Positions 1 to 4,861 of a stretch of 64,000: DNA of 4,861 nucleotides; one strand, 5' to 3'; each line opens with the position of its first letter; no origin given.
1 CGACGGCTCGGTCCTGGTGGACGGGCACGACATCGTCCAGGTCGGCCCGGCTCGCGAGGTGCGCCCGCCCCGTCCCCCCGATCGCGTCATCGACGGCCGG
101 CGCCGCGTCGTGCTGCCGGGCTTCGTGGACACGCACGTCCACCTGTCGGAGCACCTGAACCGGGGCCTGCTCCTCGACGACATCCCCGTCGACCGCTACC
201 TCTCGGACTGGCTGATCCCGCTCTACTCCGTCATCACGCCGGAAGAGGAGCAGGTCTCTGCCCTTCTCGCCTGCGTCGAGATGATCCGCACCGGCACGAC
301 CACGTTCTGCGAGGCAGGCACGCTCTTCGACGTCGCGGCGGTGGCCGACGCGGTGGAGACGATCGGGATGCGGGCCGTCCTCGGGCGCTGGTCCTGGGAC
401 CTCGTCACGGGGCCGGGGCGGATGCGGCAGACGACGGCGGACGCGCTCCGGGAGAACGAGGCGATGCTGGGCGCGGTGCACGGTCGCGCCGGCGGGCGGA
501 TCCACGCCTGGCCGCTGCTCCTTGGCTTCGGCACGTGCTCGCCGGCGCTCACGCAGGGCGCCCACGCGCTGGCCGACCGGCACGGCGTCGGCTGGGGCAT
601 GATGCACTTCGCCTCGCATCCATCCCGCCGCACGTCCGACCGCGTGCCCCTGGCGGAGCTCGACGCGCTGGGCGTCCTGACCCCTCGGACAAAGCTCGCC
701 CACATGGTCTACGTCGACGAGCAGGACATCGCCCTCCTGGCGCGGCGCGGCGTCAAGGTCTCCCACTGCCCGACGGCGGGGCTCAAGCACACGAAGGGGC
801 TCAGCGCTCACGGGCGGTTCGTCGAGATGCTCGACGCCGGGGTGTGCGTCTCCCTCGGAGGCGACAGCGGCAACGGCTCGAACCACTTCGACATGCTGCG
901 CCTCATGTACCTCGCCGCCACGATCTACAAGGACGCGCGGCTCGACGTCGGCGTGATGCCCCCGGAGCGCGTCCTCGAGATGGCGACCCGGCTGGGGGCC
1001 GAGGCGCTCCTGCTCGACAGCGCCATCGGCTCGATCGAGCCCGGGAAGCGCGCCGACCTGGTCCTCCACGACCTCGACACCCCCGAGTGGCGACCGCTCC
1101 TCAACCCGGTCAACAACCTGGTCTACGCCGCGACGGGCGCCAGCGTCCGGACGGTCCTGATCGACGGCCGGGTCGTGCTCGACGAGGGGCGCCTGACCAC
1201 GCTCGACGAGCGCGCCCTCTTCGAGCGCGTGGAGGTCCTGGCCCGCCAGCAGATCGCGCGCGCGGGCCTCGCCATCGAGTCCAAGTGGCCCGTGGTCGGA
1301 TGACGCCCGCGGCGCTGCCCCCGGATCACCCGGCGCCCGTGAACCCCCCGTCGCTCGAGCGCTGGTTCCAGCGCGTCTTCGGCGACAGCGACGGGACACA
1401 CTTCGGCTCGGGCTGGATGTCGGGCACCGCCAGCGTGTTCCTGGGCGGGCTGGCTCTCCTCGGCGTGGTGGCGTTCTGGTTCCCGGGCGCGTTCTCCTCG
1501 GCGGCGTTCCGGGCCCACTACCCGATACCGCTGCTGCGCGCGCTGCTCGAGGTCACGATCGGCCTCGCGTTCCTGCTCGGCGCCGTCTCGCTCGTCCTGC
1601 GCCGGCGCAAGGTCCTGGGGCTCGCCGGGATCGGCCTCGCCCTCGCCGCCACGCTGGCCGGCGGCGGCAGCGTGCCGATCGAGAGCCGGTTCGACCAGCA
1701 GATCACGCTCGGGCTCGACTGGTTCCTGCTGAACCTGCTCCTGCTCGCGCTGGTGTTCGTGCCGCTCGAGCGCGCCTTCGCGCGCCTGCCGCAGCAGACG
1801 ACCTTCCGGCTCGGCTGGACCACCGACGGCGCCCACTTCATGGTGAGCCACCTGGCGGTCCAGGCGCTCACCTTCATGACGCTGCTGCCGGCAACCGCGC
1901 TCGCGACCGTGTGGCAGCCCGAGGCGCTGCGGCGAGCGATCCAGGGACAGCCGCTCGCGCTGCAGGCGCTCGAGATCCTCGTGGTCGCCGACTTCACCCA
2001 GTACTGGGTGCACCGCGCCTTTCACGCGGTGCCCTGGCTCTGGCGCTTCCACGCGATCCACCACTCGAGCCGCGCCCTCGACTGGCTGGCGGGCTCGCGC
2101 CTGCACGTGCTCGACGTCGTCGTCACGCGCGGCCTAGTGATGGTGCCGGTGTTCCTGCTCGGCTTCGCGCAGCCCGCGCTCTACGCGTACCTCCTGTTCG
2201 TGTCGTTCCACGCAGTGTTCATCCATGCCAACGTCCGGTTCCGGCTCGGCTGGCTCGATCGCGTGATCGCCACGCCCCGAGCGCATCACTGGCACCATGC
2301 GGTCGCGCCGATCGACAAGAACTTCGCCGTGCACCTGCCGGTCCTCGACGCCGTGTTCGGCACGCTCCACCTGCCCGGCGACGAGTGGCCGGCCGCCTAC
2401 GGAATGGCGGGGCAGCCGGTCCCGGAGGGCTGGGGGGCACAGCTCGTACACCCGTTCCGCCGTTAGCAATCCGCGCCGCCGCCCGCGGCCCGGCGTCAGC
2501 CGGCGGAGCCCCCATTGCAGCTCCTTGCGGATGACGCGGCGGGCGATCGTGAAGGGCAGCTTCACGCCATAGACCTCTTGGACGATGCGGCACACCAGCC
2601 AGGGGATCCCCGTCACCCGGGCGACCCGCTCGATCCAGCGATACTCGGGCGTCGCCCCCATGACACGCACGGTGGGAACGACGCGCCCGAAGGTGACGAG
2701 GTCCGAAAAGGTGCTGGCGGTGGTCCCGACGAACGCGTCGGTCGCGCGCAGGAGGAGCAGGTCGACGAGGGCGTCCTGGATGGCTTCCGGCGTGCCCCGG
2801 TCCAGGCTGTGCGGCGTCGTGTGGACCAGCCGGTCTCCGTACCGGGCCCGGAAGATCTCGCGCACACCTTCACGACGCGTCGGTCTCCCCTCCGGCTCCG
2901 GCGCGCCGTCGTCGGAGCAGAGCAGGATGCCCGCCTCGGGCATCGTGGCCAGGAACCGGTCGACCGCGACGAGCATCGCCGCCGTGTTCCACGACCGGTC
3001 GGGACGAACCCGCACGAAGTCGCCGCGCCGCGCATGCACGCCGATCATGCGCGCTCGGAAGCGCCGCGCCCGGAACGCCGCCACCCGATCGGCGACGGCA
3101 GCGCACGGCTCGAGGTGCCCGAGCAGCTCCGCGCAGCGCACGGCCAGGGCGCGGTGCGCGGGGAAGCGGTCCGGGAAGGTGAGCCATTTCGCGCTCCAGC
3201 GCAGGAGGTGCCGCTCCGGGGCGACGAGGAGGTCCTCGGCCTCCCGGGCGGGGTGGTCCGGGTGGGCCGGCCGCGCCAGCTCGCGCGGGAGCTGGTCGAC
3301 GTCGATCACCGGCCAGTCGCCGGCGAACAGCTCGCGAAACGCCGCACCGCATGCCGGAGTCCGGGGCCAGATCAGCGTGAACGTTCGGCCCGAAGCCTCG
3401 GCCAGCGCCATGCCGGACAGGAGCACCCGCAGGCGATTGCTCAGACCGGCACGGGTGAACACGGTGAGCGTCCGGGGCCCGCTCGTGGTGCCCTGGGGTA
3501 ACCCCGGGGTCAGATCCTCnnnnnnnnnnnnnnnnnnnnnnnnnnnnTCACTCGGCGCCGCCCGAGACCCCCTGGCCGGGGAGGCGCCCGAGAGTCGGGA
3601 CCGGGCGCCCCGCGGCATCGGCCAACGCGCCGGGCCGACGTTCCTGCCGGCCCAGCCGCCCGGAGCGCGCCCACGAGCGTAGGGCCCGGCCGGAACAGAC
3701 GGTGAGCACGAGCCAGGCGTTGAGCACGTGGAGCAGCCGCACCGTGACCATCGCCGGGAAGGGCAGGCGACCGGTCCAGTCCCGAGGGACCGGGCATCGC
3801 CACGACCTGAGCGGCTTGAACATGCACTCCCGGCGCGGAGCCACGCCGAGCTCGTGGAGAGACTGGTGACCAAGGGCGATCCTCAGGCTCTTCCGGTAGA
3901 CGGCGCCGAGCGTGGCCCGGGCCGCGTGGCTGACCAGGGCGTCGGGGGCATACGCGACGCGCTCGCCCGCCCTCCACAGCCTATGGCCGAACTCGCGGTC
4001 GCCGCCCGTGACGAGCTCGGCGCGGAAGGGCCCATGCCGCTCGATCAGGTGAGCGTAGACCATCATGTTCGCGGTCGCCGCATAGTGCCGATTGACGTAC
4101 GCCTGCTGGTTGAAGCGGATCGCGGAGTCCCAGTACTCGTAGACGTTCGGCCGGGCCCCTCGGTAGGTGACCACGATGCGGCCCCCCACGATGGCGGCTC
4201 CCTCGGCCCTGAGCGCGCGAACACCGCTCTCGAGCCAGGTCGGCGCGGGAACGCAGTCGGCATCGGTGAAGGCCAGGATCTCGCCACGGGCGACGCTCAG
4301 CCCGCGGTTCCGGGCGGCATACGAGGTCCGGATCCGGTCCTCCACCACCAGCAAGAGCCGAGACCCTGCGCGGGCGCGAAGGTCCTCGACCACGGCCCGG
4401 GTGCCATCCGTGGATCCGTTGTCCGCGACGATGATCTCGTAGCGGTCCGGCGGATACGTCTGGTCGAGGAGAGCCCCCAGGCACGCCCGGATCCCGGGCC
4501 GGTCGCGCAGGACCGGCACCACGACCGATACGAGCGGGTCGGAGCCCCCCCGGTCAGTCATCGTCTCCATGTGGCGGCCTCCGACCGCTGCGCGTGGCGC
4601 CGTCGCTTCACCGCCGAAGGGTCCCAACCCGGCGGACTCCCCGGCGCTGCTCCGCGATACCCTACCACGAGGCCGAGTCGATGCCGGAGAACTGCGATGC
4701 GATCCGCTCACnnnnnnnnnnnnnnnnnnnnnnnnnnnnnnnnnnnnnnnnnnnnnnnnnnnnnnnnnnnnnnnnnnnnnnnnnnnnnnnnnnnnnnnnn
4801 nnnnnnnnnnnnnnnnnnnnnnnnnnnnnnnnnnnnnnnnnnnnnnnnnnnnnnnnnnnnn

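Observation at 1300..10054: Glycoconjugate-tailoring locus: APH-like and HprK-like kinase pair with fucosyltransferase-like, GT2, GT-A and fatty-acid hydroxylase genes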

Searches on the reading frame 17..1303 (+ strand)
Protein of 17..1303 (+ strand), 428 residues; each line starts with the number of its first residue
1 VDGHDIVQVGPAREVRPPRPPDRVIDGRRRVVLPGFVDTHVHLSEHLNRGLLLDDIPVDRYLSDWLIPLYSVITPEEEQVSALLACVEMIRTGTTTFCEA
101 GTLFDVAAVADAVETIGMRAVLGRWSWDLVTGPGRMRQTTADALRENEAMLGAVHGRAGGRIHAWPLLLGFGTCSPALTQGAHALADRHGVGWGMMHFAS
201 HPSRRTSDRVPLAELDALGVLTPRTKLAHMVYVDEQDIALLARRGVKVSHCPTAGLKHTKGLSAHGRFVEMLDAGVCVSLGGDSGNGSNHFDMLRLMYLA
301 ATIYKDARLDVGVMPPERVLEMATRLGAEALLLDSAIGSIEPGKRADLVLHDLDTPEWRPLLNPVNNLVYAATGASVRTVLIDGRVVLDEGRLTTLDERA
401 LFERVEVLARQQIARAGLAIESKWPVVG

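Call 6: search_protein_families(library=pfam, proteins=[window:17-1303:+], max_evalue=0.01)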
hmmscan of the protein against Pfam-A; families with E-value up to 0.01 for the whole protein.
window:17-1303:+ (428 aa): 2 families
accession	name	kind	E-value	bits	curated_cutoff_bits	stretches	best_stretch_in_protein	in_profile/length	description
PF01979.26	Amidohydro_1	-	2e-46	159.3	25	1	31-387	1-345/345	Amidohydrolase family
PF07969.17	Amidohydro_3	-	8.1e-15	55.7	29.7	2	226-387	309-471/472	Amidohydrolase family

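Call 7: search_protein_families(library=ncbifam, proteins=[window:17-1303:+], max_evalue=0.01)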
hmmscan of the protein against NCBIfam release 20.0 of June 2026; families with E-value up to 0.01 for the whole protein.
window:17-1303:+ (428 aa): 47 families (the best 25 are shown)
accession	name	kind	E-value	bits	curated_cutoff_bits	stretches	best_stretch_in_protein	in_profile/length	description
NF005557.0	PRK07228.1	equivalog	3.4e-76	256.8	522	1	2-417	27-442/445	5'-deoxyadenosine deaminase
NF004701.0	PRK06038.1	equivalog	3.3e-75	253.4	609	1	21-415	44-429/432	N-ethylammeline chlorohydrolase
NF006549.0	PRK09045.1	equivalog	4.2e-65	220.1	540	2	206-408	236-435/444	TRZ/ATZ family hydrolase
NF006252.0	PRK08393.1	equivalog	2.6e-62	211.2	617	1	19-408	39-419/424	N-ethylammeline chlorohydrolase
NF006055.0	PRK08203.1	equivalog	9.9e-53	179.3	532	1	2-414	32-452/455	8-oxoguanine deaminase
NF004995.0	PRK06380.1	subfamily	1.3e-52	179.3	567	1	2-401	27-412/418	metal-dependent hydrolase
NF006056.0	PRK08204.1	subfamily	6.5e-46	157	391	1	3-407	31-435/449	hypothetical protein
NF012037.0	PRK15493.1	equivalog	6.7e-40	137.2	779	2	211-403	235-425/435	bifunctional S-methyl-5'-thioadenosine deaminase/S-adenosylhomocysteine deaminase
NF004801.0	PRK06151.1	subfamily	9.2e-38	130.3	416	1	21-406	45-456/491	chlorohydrolase family protein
NF009059.0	PRK12393.1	equivalog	4.6e-36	124.5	543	2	223-405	271-448/460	amidohydrolase family protein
NF005540.0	PRK07203.1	equivalog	4.1e-34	118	444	1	2-411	27-437/444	putative aminohydrolase SsnA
TIGR03314.1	Se_ssnA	subfamily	4.2e-34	118.1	455.5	1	2-411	26-436/441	putative selenium metabolism protein SsnA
TIGR02967.1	guan_deamin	equivalog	8.8e-34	117.2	375.4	1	6-356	16-365/401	guanine deaminase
NF005211.0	PRK06687.1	equivalog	5.3e-33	114.4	703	2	209-396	232-417/419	TRZ/ATZ family protein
NF006679.0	PRK09228.1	subfamily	3.4e-31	108.5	351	1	4-354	39-388/433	guanine deaminase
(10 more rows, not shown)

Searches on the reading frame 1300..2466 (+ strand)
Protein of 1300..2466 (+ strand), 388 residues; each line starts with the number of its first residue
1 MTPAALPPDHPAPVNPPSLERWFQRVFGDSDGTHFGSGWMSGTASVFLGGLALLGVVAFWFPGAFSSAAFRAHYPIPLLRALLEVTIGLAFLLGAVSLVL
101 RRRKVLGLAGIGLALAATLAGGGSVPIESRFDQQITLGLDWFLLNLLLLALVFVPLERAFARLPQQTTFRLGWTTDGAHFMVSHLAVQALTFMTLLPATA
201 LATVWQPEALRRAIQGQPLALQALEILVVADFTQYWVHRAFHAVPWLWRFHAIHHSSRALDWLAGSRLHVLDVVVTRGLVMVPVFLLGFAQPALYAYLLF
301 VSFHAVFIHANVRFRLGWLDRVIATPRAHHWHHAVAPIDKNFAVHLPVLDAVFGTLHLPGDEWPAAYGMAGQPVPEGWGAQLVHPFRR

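Call 6: search_protein_families(library=pfam, proteins=[window:1300-2466:+], max_evalue=0.01)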
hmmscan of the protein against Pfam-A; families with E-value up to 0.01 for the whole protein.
window:1300-2466:+ (388 aa): 1 family
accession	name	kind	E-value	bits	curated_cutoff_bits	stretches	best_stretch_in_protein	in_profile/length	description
PF04116.19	FA_hydroxylase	-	8.9e-30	104.3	31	1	226-355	4-132/132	Fatty acid hydroxylase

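Call 7: search_protein_families(library=ncbifam, proteins=[window:1300-2466:+], max_evalue=0.01)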
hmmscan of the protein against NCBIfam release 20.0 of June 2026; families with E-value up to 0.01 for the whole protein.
window:1300-2466:+ (388 aa): 2 families
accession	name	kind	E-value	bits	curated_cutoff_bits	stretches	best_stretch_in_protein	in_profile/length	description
NF052566.1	OrLpdHdlsOlsERhiz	equivalog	6.6e-34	117.6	475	1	174-388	67-285/293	ornithine lipid hydroxylase OlsE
NF004742.0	PRK06076.1-3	equivalog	0.0013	18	531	1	115-192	272-348/356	NADH-quinone oxidoreductase subunit NuoH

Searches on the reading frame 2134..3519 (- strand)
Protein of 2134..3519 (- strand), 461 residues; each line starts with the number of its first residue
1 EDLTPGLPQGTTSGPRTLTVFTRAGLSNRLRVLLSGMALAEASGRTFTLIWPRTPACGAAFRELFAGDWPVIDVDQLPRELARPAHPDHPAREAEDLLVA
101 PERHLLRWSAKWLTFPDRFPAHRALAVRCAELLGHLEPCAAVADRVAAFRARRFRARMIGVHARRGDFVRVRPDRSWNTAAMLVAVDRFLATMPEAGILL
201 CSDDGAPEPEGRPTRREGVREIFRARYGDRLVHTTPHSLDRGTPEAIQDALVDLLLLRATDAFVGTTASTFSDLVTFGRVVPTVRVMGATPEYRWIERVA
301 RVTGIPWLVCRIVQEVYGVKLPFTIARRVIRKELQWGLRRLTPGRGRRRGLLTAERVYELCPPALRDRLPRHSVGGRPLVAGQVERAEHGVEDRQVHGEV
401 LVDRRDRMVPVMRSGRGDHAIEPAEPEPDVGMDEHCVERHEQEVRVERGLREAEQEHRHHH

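Call 6: search_protein_families(library=pfam, proteins=[window:2134-3519:-], max_evalue=0.01)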
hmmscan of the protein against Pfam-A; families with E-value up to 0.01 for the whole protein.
window:2134-3519:- (461 aa): 0 families

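Call 7: search_protein_families(library=ncbifam, proteins=[window:2134-3519:-], max_evalue=0.01)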
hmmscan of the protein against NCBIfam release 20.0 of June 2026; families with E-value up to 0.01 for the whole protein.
window:2134-3519:- (461 aa): 0 families

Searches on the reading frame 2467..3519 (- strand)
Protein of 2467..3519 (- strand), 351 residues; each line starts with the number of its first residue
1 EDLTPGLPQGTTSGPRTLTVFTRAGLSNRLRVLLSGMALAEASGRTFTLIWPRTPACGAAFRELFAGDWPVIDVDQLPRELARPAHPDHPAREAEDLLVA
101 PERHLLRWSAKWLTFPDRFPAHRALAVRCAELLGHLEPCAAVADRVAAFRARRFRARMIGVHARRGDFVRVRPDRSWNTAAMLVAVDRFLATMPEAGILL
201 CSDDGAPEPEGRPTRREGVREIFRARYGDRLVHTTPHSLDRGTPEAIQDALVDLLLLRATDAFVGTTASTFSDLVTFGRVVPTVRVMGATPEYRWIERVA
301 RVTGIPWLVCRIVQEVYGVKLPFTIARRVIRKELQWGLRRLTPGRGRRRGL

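Call 38: search_solved_structures(query=window:2467-3519:-, max_evalue=10)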
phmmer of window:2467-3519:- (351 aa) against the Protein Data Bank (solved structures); distinct sequences matched with E-value up to 10: 0.

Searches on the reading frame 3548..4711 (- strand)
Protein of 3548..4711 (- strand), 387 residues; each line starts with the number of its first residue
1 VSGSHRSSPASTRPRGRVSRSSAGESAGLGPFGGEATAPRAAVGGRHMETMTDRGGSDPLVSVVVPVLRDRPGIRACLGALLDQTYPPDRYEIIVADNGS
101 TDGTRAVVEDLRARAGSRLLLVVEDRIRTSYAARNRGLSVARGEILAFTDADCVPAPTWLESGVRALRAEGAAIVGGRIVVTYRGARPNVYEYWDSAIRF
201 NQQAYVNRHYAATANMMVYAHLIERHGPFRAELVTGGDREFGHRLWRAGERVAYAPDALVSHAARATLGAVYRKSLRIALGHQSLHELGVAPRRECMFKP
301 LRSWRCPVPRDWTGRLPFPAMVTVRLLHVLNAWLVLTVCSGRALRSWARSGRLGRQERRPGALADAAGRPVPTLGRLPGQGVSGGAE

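Call 6: search_protein_families(library=pfam, proteins=[window:3548-4711:-], max_evalue=0.01)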
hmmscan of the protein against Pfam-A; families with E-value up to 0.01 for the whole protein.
window:3548-4711:- (387 aa): 4 families
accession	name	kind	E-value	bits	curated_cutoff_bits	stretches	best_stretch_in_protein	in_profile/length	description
PF00535.33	Glycos_transf_2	-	6.7e-29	101.4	23.3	1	62-194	1-130/168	Glycosyl transferase family 2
PF13641.12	Glyco_tranf_2_3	-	4.3e-20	73.2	27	1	61-277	3-226/230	Glycosyltransferase like family 2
PF13632.12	Glyco_trans_2_3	-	4e-09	37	27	1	148-335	4-185/198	Glycosyl transferase family group 2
PF10111.15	Glyco_tranf_2_2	-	4.4e-08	33.4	27.3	1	63-162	2-101/276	Glycosyltransferase like family 2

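Call 7: search_protein_families(library=ncbifam, proteins=[window:3548-4711:-], max_evalue=0.01)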
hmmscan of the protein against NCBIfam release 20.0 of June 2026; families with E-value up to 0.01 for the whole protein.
window:3548-4711:- (387 aa): 21 families
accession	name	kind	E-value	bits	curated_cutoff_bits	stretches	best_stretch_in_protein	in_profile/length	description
TIGR03965.1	mycofact_glyco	equivalog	6.5e-39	134.1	280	1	57-276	72-294/467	mycofactocin biosynthesis glycosyltransferase MftF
NF041875.1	EPS_EpsD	equivalog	4.4e-30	105.2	370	1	61-267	1-211/325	exopolysaccharide biosynthesis glycosyltransferase EpsD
NF038302.1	EPS_HpsE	equivalog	5.4e-14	51.9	300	1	62-204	4-149/307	hormogonium polysaccharide biosynthesis glycosyltransferase HpsE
NF041394.1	GtaseAglG_Halo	equivalog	6.2e-14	52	440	1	75-262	19-215/304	glucosyl-dolichyl phosphate glucuronosyltransferase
NF007482.0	PRK10073.1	equivalog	1.4e-13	50.6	423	1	58-158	5-101/334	glycosyltransferase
TIGR04283.1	glyco_like_mftF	equivalog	1.5e-11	44.3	182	1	61-280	1-203/221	TIGR04283 family arsenosugar biosynthesis glycosyltransferase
TIGR03937.1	PgaC_IcaA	equivalog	1.5e-11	43.9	422.3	1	57-282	43-270/407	poly-beta-1,6-N-acetyl-D-glucosamine synthase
NF047683.1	TeichurnBiosyTuaG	equivalog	2.6e-11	43.7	400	1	58-171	5-115/252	teichuronic acid biosynthesis protein TuaG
TIGR03469.1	HpnB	hypoth_equivalog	1.7e-09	37.2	379.25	1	57-175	42-168/386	hopene-associated glycosyltransferase HpnB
NF053739.1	GlytfEpsEBac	equivalog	3e-09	36.2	450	1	59-180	1-120/265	glycosyltransferase EpsE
NF045692.1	OglycostaseCruG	equivalog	3.1e-08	32.9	600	1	61-175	43-160/386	2'-O-glycosyltransferase CruG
NF050050.1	ProtGlycPglI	equivalog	8.9e-07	28.6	500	1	59-153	2-94/306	GalNAc(5)-diNAcBac-PP-undecaprenol beta-1,3-glucosyltransferase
NF038299.1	EPS_HpsN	equivalog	9.4e-07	28.1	425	1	59-180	1-120/317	hormogonium polysaccharide biosynthesis glycosyltransferase HpsN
NF010496.0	PRK13915.1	equivalog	1.6e-06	27.4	262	1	58-154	30-128/307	glucosyl-3-phosphoglycerate synthase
NF050819.1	PolSacchBiosHfsG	equivalog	3.3e-06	26.5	500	1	57-182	10-132/302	polysaccharide biosynthesis protein HfsG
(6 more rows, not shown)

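Call 70: search_protein_families(library=padloc, proteins=[window:3548-4711:-], max_evalue=0.001)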
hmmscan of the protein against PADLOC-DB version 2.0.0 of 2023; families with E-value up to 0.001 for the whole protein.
window:3548-4711:- (387 aa): 0 families
